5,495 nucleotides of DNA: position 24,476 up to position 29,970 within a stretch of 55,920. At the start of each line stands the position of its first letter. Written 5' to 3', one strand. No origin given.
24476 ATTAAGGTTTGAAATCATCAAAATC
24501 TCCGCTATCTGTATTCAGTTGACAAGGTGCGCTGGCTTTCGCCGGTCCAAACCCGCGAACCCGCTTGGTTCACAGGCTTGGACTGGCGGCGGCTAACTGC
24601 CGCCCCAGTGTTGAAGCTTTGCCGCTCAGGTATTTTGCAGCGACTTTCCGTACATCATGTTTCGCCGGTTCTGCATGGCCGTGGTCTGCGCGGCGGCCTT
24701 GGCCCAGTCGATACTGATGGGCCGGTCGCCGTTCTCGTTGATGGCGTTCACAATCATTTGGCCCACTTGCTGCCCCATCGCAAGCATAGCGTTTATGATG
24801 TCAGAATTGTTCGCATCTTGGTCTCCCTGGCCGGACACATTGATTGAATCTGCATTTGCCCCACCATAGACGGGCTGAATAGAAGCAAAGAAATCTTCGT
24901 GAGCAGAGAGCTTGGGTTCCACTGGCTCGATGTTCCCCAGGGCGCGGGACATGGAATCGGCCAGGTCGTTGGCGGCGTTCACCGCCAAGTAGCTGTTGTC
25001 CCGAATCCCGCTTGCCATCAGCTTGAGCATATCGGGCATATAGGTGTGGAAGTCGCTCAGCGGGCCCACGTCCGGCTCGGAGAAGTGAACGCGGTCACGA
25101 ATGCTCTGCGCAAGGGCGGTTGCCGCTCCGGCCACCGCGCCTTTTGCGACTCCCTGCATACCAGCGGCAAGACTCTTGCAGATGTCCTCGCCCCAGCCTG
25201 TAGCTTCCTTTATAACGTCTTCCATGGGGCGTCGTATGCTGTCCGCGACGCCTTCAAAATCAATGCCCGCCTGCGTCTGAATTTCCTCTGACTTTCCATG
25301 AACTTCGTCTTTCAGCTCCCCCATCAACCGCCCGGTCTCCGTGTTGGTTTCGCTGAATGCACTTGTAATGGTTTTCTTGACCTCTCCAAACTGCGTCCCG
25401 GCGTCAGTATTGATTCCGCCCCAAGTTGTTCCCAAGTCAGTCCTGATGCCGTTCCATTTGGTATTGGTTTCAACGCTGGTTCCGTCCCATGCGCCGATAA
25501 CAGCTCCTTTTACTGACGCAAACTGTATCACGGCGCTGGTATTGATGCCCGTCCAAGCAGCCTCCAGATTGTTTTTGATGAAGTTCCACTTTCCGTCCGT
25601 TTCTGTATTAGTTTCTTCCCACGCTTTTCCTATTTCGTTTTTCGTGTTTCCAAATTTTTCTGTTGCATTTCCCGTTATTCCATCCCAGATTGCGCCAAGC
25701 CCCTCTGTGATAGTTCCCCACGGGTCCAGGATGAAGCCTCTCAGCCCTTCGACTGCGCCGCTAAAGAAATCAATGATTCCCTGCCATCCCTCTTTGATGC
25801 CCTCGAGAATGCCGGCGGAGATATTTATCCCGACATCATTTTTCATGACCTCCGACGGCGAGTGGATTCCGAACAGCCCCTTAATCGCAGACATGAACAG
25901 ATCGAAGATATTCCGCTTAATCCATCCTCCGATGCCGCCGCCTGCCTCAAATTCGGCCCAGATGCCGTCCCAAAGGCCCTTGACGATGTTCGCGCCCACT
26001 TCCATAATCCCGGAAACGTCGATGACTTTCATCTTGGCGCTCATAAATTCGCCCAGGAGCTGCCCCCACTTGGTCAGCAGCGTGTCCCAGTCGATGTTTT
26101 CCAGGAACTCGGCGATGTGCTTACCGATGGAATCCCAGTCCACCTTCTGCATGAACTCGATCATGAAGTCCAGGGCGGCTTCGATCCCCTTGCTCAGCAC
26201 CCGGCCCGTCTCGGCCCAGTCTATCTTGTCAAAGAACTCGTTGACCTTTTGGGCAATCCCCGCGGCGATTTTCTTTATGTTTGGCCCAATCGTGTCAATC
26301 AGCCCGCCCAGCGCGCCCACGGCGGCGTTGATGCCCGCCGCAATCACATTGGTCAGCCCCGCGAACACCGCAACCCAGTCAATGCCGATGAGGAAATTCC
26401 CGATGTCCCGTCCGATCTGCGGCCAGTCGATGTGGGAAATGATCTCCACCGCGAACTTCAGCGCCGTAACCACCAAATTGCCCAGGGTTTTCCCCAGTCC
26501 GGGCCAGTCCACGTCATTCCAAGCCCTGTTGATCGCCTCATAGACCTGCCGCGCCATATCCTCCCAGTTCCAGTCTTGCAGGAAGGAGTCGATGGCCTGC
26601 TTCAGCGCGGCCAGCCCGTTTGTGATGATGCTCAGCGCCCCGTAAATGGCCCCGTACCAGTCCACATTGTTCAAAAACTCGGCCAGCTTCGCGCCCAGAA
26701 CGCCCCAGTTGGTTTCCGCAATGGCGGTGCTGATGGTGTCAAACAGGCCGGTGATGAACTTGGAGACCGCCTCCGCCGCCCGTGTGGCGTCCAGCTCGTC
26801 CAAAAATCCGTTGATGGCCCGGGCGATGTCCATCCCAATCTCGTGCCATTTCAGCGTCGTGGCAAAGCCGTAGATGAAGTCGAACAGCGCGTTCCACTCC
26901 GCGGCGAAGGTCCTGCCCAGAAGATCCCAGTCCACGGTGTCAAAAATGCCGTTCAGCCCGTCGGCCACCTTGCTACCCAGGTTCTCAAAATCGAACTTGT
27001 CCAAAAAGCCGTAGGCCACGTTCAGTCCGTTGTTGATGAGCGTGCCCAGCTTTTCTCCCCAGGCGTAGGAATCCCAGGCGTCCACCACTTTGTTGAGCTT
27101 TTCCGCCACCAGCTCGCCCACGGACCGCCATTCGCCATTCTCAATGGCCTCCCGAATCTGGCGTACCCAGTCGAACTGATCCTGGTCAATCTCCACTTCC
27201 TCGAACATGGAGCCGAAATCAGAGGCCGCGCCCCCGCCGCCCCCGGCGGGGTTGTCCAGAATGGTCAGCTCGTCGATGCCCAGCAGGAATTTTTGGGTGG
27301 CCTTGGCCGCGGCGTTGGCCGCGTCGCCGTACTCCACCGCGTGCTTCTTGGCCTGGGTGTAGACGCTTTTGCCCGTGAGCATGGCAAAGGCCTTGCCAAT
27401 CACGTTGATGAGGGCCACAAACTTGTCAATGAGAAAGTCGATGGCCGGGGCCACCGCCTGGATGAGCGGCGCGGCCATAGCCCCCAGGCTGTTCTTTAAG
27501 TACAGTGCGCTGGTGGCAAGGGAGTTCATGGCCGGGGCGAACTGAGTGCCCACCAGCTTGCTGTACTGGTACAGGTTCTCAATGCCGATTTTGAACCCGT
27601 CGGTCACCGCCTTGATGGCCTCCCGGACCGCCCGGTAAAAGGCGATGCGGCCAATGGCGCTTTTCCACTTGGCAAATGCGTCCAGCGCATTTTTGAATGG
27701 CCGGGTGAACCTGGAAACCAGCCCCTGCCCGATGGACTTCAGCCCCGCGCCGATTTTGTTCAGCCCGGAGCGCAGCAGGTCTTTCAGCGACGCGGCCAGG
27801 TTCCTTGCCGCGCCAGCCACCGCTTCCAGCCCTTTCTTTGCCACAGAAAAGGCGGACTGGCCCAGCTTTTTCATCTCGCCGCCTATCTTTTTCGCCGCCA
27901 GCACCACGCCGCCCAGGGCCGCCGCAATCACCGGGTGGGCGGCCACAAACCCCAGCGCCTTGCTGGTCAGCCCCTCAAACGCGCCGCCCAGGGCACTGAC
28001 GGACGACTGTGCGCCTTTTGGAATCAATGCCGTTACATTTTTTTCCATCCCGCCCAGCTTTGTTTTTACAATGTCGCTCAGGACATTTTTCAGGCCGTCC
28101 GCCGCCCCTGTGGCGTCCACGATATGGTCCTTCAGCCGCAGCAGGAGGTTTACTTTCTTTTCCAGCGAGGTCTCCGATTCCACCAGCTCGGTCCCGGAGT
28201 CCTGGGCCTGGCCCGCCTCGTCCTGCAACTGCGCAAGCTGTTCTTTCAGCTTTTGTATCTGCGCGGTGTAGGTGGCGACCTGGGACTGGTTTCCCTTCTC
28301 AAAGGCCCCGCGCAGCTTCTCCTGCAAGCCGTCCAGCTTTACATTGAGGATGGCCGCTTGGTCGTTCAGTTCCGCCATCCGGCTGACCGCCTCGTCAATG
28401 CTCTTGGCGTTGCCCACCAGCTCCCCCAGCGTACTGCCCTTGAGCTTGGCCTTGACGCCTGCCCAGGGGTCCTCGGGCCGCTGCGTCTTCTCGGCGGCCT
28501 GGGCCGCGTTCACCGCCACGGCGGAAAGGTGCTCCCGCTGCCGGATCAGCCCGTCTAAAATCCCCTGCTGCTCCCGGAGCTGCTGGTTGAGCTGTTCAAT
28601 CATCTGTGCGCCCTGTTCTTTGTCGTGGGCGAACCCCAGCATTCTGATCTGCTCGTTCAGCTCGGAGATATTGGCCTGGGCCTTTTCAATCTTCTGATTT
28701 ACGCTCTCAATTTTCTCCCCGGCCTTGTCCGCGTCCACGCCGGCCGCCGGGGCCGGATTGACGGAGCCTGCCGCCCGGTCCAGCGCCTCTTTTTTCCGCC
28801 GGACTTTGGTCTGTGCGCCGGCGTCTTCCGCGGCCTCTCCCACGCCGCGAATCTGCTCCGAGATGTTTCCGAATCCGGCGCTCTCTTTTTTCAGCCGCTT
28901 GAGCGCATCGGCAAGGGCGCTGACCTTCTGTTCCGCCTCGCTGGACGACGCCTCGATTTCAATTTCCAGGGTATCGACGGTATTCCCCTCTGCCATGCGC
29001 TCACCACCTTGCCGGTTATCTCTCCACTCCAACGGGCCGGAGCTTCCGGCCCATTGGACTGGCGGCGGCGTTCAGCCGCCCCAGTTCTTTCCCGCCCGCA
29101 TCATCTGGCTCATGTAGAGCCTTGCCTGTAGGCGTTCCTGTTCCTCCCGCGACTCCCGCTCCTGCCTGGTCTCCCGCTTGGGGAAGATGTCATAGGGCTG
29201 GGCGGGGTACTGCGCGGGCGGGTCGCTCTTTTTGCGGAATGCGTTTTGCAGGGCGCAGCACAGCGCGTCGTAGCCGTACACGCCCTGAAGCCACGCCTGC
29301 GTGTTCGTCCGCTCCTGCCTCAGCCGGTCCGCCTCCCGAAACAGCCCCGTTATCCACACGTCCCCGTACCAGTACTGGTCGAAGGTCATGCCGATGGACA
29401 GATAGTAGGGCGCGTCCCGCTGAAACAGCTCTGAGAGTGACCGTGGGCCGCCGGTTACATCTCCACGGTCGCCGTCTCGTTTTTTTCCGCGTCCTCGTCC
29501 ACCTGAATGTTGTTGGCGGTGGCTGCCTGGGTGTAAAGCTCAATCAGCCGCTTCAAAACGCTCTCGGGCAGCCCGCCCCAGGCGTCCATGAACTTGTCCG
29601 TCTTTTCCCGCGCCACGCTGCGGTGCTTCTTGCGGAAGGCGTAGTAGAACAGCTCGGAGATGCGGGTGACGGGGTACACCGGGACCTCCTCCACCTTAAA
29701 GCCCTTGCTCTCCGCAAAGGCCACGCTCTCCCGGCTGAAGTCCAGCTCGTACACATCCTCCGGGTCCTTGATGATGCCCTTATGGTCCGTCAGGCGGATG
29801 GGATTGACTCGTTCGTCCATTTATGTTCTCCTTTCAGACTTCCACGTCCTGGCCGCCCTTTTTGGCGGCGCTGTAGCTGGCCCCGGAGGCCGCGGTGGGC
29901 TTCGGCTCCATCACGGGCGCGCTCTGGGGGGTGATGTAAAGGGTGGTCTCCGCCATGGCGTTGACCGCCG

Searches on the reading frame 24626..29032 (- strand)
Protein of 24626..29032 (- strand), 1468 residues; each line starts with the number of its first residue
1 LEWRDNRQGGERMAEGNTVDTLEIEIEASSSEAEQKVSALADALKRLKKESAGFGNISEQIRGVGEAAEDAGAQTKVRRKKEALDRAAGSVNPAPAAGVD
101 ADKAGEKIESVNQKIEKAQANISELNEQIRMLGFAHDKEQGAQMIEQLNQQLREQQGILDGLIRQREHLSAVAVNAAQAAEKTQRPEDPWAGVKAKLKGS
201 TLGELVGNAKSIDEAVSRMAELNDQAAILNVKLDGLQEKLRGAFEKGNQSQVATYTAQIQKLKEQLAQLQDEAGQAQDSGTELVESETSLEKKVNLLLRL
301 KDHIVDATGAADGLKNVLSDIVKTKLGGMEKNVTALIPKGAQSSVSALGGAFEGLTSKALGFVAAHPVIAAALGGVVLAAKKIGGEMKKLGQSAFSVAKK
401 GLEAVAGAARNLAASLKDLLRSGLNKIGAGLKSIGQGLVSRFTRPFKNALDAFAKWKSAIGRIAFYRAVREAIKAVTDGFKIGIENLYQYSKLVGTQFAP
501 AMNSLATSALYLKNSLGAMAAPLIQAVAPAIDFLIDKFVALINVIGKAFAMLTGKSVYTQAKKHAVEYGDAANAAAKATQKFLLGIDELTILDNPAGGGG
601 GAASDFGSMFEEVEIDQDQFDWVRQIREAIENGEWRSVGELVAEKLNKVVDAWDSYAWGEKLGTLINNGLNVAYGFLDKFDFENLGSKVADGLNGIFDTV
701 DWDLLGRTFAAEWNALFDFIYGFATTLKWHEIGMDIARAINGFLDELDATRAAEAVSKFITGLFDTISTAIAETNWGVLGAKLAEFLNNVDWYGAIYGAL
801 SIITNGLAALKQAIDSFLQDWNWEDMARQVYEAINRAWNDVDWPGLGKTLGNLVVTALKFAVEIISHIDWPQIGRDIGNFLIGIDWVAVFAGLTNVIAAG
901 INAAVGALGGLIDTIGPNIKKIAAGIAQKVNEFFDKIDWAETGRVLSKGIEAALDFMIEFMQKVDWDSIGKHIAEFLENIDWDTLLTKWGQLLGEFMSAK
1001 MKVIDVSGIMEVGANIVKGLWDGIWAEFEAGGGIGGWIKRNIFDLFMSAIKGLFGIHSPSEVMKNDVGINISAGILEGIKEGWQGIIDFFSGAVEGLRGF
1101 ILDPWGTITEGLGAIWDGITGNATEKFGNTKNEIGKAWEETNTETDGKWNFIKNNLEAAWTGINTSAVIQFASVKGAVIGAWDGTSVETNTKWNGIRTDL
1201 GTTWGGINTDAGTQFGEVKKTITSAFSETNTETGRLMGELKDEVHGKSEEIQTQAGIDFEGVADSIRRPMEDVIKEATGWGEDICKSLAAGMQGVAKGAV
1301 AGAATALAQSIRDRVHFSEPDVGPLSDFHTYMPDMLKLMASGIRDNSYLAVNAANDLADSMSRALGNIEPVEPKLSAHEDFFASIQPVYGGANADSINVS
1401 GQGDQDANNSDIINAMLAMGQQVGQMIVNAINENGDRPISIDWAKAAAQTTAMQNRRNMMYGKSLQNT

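Call 7: search_protein_families(library=phrogs, proteins=[window:24626-29032:-], max_evalue=0.001)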
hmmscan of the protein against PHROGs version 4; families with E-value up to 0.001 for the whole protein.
window:24626-29032:- (1468 aa): 10 families
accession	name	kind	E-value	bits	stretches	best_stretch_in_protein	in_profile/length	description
phrog_1535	-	tail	3.2e-30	106.1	1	17-1439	2-1116/1152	tail length tape measure protein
phrog_58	-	tail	2.5e-26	93.4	2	200-1080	197-983/1544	tail length tape measure protein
phrog_1272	-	tail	1.1e-23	84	2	1079-1430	866-1138/1606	tail length tape measure protein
phrog_305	-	tail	2.8e-20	73.6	2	780-1143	378-648/1001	tail length tape measure protein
phrog_28918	-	unknown function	2.6e-19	69.4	3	642-789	426-594/1445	-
phrog_4200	-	tail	1.5e-16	61.1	2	1077-1284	390-575/732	tail length tape measure protein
phrog_37543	-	unknown function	9.6e-12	45.3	1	457-578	57-176/622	-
phrog_167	-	tail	1.4e-07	30.6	1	96-1298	50-1002/1555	tail length tape measure protein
phrog_4070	-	tail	1.5e-05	24.3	1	1008-1251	195-372/989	tail length tape measure protein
phrog_17020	-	unknown function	2.8e-05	24.5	1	1075-1227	47-205/353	-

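Call 8: search_protein_families(library=pfam, proteins=[window:24626-29032:-], max_evalue=0.001)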
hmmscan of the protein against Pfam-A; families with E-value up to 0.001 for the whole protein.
window:24626-29032:- (1468 aa): 0 families

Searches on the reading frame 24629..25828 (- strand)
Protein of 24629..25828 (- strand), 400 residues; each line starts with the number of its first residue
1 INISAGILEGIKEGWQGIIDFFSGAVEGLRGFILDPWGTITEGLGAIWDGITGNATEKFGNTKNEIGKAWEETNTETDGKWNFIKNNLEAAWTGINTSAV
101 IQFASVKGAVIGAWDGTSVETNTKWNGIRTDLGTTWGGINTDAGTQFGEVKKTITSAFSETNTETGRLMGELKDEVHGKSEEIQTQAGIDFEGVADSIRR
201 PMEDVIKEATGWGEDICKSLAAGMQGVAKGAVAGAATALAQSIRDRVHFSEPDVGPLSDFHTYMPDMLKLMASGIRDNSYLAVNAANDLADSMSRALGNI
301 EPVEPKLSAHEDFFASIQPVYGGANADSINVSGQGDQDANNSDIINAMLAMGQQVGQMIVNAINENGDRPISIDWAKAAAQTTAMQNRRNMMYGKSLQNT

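Call 14: find_related_loci(query=window:24629-25828:-, collection=viral_contigs, flank=10000)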
Query window:24629-25828:- (400 aa) in viral_contigs; peptide patterns used: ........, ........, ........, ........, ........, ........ (x = any residue, [..] = any of these).
20 stretches matched a pattern; 2 encode a relative of the query (tblastn E <= 1e-3); 2 distinct loci.
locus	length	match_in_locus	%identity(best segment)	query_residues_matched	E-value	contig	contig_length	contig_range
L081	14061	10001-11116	37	3-374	5e-72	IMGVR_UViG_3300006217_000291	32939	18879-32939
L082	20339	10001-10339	45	187-299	1e-24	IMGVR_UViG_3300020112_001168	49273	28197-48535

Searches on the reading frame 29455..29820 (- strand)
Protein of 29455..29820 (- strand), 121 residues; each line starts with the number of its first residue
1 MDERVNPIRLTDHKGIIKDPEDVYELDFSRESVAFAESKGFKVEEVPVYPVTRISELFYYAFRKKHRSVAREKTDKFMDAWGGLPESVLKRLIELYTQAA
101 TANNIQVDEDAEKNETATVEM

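Call 7: search_protein_families(library=phrogs, proteins=[window:29455-29820:-], max_evalue=0.001)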
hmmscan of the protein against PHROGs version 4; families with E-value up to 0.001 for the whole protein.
window:29455-29820:- (121 aa): 0 families

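Call 8: search_protein_families(library=pfam, proteins=[window:29455-29820:-], max_evalue=0.001)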
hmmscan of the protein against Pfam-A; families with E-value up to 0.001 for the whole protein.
window:29455-29820:- (121 aa): 1 family
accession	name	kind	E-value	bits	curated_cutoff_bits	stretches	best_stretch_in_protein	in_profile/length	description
PF16478.10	DUF5055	-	2.4e-06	28.2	25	1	23-112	13-100/105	Domain of unknown function (DUF5055)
